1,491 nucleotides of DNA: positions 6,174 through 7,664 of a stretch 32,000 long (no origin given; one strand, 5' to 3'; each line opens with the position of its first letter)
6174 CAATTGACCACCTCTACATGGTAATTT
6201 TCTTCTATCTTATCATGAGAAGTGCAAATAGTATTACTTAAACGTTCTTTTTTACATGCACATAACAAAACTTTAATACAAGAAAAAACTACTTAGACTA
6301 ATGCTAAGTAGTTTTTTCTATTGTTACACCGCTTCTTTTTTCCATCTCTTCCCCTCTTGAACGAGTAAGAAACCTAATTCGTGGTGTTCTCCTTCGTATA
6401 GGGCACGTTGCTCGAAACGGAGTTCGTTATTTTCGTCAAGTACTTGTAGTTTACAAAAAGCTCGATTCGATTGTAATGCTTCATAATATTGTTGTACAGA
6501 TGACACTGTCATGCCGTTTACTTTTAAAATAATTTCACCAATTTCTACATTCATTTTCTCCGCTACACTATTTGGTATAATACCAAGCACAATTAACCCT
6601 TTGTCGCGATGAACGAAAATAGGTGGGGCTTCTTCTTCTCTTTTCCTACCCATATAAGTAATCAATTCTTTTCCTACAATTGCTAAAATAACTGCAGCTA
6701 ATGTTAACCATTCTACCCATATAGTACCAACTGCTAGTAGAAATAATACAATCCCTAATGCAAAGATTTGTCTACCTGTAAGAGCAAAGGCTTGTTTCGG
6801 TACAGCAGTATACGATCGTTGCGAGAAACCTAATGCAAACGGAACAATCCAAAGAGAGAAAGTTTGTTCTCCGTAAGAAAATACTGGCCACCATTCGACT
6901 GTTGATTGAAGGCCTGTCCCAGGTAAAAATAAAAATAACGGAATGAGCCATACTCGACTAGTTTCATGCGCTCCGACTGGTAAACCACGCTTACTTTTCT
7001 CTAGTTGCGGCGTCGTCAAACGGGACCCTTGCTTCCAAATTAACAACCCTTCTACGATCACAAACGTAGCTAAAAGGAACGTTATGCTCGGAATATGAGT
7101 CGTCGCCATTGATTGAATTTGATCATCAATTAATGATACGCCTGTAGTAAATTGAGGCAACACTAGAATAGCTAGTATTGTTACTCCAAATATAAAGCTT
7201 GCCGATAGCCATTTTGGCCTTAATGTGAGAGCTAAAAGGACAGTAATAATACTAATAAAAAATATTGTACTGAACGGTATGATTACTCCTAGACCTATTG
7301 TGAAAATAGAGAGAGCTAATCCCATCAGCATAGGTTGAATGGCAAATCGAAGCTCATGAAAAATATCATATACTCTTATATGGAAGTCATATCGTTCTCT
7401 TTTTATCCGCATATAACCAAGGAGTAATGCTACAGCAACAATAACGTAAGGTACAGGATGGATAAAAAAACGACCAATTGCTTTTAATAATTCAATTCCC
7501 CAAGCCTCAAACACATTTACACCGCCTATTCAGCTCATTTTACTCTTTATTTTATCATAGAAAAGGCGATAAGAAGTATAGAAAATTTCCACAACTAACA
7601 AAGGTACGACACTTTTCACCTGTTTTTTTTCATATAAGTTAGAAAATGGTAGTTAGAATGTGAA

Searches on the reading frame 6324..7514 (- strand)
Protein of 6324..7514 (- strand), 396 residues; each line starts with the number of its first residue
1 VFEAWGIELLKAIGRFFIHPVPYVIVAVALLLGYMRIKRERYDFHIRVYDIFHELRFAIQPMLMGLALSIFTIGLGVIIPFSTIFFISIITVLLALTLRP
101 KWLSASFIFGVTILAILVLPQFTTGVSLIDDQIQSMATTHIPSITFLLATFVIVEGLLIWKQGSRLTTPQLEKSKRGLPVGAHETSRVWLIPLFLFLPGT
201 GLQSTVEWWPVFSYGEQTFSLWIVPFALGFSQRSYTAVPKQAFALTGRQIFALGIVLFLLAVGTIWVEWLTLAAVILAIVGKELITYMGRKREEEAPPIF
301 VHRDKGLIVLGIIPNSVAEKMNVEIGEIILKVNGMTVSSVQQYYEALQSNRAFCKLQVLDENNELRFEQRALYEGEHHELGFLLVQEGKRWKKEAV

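Call 12: search_protein_families(library=ncbifam, proteins=[window:6324-7514:-], max_evalue=0.1)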
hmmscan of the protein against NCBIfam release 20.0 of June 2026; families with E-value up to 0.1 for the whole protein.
window:6324-7514:- (396 aa): 10 families
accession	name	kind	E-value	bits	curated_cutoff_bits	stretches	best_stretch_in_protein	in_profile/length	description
NF041521.1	HhoA_HhoB_HtrA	equivalog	4.9e-05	22.8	450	1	293-357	251-315/335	HhoA/HhoB/HtrA family serine endopeptidase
NF047968.1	SerProtHtrA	equivalog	0.00015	21.3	470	1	299-351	283-335/357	serine protease HtrA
TIGR02037.1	degP_htrA_DO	subfamily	0.00022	20.3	416.2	1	301-351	255-305/434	Do family serine endopeptidase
TIGR02038.1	protease_degS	equivalog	0.0081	15.3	422.95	1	304-351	277-324/351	outer membrane-stress sensor serine endopeptidase DegS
NF008189.1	PRK10942.1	equivalog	0.011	14.2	720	1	296-343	304-351/477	serine endoprotease DegP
NF040960.1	MamE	equivalog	0.013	14.1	800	1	302-346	464-508/659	magnetosome formation protease MamE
NF041515.1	GspC_delta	equivalog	0.015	15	150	1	305-352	242-289/311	type II secretion system protein GspC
NF008147.1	PRK10898.1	equivalog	0.045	12.9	408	1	301-352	275-326/352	outer membrane-stress sensor serine endopeptidase DegS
NF058627.1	S41_Gfo1087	equivalog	0.046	12.6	455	1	309-351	137-177/489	GFO_1087 family putative carboxy terminal peptidase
NF007526.1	PRK10139.1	equivalog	0.078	11.6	756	0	301-342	287-328/456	serine endoprotease DegQ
